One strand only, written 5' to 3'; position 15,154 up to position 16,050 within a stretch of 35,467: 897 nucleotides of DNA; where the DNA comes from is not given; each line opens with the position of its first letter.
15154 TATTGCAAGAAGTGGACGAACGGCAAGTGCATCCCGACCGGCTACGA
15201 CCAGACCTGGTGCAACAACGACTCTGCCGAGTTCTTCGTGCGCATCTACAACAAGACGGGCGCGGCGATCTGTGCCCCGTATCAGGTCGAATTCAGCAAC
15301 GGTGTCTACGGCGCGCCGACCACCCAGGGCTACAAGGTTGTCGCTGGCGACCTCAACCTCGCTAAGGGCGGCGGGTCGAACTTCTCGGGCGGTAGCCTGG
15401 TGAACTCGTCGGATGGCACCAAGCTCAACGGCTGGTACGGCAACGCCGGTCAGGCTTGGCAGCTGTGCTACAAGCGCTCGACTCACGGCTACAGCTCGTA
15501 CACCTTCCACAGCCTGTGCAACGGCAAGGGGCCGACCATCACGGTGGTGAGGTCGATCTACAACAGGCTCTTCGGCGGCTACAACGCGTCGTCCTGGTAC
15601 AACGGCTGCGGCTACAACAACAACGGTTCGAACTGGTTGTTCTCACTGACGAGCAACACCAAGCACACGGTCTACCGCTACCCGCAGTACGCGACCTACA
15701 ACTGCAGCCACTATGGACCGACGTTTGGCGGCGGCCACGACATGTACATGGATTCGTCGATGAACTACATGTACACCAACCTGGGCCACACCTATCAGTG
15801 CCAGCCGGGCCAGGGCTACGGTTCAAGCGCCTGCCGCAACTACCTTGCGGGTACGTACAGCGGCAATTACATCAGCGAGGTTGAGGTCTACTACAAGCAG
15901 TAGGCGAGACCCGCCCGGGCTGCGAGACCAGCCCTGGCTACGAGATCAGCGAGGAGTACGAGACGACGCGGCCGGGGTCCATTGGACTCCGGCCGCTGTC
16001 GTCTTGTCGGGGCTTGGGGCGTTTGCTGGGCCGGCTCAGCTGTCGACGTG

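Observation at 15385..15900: A TLDc domain, best known from eukaryotes, forms the C-terminal tip of the giant bacterial lipoprotein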

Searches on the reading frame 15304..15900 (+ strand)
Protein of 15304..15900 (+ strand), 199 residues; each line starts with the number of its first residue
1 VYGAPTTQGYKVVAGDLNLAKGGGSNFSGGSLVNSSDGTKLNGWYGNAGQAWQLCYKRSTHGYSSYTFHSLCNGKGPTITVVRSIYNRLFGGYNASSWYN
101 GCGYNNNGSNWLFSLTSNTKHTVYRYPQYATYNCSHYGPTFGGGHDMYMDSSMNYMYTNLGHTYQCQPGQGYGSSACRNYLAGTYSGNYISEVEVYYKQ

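Call 5: search_protein_families(library=pfam, proteins=[window:15304-15900:+], max_evalue=10)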
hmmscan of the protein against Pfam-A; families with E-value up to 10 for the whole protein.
window:15304-15900:+ (199 aa): 1 family
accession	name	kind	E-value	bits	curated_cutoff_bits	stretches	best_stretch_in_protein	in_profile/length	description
PF07534.22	TLD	-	3.6e-23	82.8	24.5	1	48-196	25-167/170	TLDc domain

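Call 6: search_protein_families(library=ncbifam, proteins=[window:15304-15900:+], max_evalue=10)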
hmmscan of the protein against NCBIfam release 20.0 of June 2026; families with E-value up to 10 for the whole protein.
window:15304-15900:+ (199 aa): 1 family
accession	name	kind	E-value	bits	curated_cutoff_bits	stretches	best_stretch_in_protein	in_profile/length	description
NF038124.1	PEP_CTERM_TLD_A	exception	7.7e-24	84.6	100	1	18-187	16-194/235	PEP_CTERM-anchored TLD domain-containing protein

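Call 9: search_solved_structures(query=window:15304-15900:+, max_evalue=10, show_alignments=3)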
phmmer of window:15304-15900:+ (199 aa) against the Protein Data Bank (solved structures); distinct sequences matched with E-value up to 10: 11.
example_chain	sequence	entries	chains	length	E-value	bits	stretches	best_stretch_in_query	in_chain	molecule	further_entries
6r82_A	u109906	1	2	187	0.00047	23.4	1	54-134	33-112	GTPase-activating protein skywalker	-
7uzg_T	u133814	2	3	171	0.0032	20.7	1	49-132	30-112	Nuclear receptor coactivator 7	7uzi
7uzj_T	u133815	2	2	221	0.0073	19.6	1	49-132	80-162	Nuclear receptor coactivator 7B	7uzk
7obp_A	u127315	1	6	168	0.01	19.1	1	49-132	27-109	NCOA7-AS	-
8ar6_A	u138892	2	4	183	0.012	18.8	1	49-132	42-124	Nuclear receptor coactivator 7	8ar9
4acj_A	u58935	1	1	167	0.025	17.8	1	48-117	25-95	WU:FB25H12 PROTEIN,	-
7unf_U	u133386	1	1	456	0.028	17.6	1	51-131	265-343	KIAA1609 protein, isoform CRA_a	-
7une_U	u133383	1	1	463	0.028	17.6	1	51-131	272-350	KIAA1609 protein, isoform CRA_a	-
7u8o_U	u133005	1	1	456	0.06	16.6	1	50-137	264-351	TLDc protein mEAK-7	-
7u4t_W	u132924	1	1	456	0.12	15.5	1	51-131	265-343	MTOR-associated protein MEAK7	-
1maj_A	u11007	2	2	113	0.98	12.6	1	28-80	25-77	IGG2A-KAPPA 26-10 FV (LIGHT CHAIN)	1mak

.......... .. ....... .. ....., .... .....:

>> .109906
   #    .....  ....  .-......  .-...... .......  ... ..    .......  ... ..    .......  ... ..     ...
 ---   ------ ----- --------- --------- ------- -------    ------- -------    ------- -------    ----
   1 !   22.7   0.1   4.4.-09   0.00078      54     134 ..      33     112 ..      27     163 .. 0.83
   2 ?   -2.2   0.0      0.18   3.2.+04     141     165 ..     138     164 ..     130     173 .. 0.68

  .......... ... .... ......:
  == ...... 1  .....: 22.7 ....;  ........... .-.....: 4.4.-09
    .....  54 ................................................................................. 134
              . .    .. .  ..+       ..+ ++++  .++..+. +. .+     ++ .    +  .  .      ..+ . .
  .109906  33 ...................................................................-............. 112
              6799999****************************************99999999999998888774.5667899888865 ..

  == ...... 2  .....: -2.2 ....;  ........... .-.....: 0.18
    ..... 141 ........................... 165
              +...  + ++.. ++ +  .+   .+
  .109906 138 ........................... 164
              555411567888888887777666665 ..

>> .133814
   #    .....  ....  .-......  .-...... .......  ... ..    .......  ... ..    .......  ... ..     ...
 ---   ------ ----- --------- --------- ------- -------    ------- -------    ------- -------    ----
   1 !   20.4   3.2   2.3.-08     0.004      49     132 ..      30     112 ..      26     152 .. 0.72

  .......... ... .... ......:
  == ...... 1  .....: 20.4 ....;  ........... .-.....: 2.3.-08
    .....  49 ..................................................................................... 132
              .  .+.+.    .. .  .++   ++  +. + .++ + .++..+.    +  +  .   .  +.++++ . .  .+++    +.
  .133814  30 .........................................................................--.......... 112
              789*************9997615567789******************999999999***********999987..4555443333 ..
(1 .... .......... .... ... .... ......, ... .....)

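Call 11: find_homologous_proteins(query=window:15304-15900:+, max_evalue=0.001)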
Query window:15304-15900:+ (199 aa): 14 proteins with E <= 0.001 among 42 candidates.
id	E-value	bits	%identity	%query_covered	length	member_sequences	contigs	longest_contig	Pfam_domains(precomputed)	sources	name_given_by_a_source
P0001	2.2e-40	157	64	60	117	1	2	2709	PF07534.23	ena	-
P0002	3.4e-24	104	38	79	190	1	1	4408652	PF07534.23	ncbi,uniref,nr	ncbi:uncharacterized protein LOC114539313 [Dendronephthya gigantea]|uniref:uncharacterized protein L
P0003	3.8e-21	94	33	85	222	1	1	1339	PF07534.23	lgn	-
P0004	4.4e-21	94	40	66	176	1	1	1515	PF07534.23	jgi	jgi:hypothetical protein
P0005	1.9e-16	79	34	79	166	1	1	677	PF07534.23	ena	-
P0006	2.4e-11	62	49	40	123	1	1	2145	PF07534.23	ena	-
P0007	8.6e-9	54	30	66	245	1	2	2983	PF07589.17,PF07534.23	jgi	jgi:hypothetical protein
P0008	8.0e-8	51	49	31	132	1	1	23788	PF07534.23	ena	-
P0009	1.2e-7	50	40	49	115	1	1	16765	PF07534.23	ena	-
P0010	2.3e-7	49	41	45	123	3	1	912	PF07534.23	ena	-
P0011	6.5e-7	48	40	50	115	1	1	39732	PF07534.23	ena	-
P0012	3.0e-6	45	37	48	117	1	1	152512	PF07534.23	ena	-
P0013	6.6e-6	44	42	49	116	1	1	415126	PF07534.23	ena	-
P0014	2.3e-5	43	38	48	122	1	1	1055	PF07534.23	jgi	jgi:hypothetical protein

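Call 27: find_related_loci(query=A1, collection=genome_contigs, flank=10000)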
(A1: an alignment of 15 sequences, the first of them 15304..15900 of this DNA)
Query A1 (199 aa) in genome_contigs; peptide patterns used: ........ (x = any residue, [..] = any of these).
135 stretches matched a pattern; 103 encode a relative of the query (tblastn E <= 1e-3); the best 80 are kept; 80 distinct loci.
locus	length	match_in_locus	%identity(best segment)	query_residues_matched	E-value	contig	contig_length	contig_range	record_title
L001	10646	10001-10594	58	1-199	4e-72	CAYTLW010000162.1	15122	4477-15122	MAG TPA_asm: uncultured Enterobacteriaceae bacterium isolate binchicken_co141_175 genome assembly, contig: NODE_16502_le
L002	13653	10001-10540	54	18-197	4e-59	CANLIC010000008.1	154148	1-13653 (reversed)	MAG: Myxococcales bacterium isolate TH-Jun18-32 genome assembly, contig: TH-Jun18-C86, whole genome shotgun sequence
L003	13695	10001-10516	57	21-197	3e-57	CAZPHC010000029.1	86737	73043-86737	MAG TPA_asm: uncultured Enterobacteriaceae bacterium isolate SRP319275_co3_164 genome assembly, contig: NODE_406_length_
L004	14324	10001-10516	53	27-198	3e-56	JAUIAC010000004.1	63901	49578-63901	MAG: bacterium isolate 5_bin.26 NODE_579_length_63901_cov_2.983473, whole genome shotgun sequence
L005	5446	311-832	45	27-198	6e-41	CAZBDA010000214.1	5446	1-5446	MAG TPA_asm: uncultured Rickettsiales bacterium isolate binchicken_co141_137 genome assembly, contig: NODE_50666_length_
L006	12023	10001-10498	47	31-198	1e-40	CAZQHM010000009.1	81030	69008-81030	MAG TPA_asm: uncultured Myxococcales bacterium isolate binchicken_co273_174 genome assembly, contig: NODE_307_length_810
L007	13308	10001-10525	43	27-197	3e-40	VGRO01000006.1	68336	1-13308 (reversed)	MAG: Deltaproteobacteria bacterium isolate M_DeepCast_65m_m1_011 M_DeepCast_65m_m1_011_Ga0194120_10000598, whole genome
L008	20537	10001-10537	44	27-198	4e-40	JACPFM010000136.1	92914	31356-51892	MAG: Deltaproteobacteria bacterium isolate NC_groundwater_361_Ag_B-0.1um_71_13 GD18-4_B1_scaffold_812138, whole genome s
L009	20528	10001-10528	44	24-197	9e-39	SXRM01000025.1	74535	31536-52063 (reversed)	MAG: Proteobacteria bacterium isolate F1-140-MAGs058 F1-140__c30498, whole genome shotgun sequence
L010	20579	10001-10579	43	12-198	1e-38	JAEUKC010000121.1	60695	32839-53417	MAG: Myxococcales bacterium isolate new MAG-85 k141_1560588, whole genome shotgun sequence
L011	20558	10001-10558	42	27-197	2e-38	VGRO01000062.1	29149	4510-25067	MAG: Deltaproteobacteria bacterium isolate M_DeepCast_65m_m1_011 M_DeepCast_65m_m1_011_Ga0194120_10002841, whole genome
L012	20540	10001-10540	44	24-199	3e-38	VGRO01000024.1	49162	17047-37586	MAG: Deltaproteobacteria bacterium isolate M_DeepCast_65m_m1_011 M_DeepCast_65m_m1_011_Ga0194120_10001150, whole genome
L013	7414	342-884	41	25-198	6e-38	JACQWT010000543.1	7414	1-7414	MAG: Deltaproteobacteria bacterium isolate NC_groundwater_1496_Pr4_B-0.1um_72_3 SR1-18-B1_scaffold_675012, whole genome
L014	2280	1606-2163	42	27-197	3e-37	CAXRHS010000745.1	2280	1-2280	MAG: Myxococcota bacterium isolate CJ01B_8.15 genome assembly, contig: k141_1144367, whole genome shotgun sequence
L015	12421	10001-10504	46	32-198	2e-39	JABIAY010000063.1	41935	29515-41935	MAG: Nitrospina sp. isolate SI048_bin14 k141_70519, whole genome shotgun sequence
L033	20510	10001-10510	36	27-196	5e-28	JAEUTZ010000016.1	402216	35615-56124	MAG: Cyclobacteriaceae bacterium isolate new MAG-342 k141_699259, whole genome shotgun sequence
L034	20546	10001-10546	38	27-199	4e-28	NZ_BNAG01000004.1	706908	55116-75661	Roseivirga thermotolerans strain CGMCC 1.15111 sequence04, whole genome shotgun sequence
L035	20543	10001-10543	38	27-196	6e-28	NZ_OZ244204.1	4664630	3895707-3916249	MAG: Roseivirga sp. isolate 0384a914-f8a8-4946-b0f3-57d7807c8a47 chromosome 1, complete sequence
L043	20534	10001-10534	33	27-196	2e-25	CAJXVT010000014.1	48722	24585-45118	MAG TPA_asm: uncultured Flavobacteriaceae bacterium isolate SRR3580189_bin.57_MetaBAT_v2.12.1_MAG genome assembly, conti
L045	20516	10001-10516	37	23-196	1e-24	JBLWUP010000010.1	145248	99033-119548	MAG: Kiloniellaceae bacterium isolate EA10-05 A10maxbin.018RE.5K@10, whole genome shotgun sequence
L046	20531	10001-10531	36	29-196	2e-23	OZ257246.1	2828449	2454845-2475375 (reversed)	MAG: Sphingobacteriaceae bacterium isolate a614f1d2-97ef-45e9-a051-ede302296c06 genome assembly, chromosome: 1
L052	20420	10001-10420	38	54-196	3e-20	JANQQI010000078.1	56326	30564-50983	MAG: Saprospiraceae bacterium isolate IP29b_bin.23 k99_1123376, whole genome shotgun sequence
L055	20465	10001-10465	34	17-164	3e-19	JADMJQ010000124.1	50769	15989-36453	MAG: Roseateles sp. isolate MAG_41 NODE_775_length_50769_cov_4.398253, whole genome shotgun sequence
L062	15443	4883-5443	31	12-196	2e-18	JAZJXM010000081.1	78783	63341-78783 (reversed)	MAG: Pseudomonadota bacterium isolate ADI_H1L2_2_122_18_3-bin017 ADIH1L22_B017_0_000000000081, whole genome shotgun sequ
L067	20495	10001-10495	32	29-174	4e-17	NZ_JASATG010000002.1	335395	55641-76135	Pseudoduganella sp. OTU4001 2, whole genome shotgun sequence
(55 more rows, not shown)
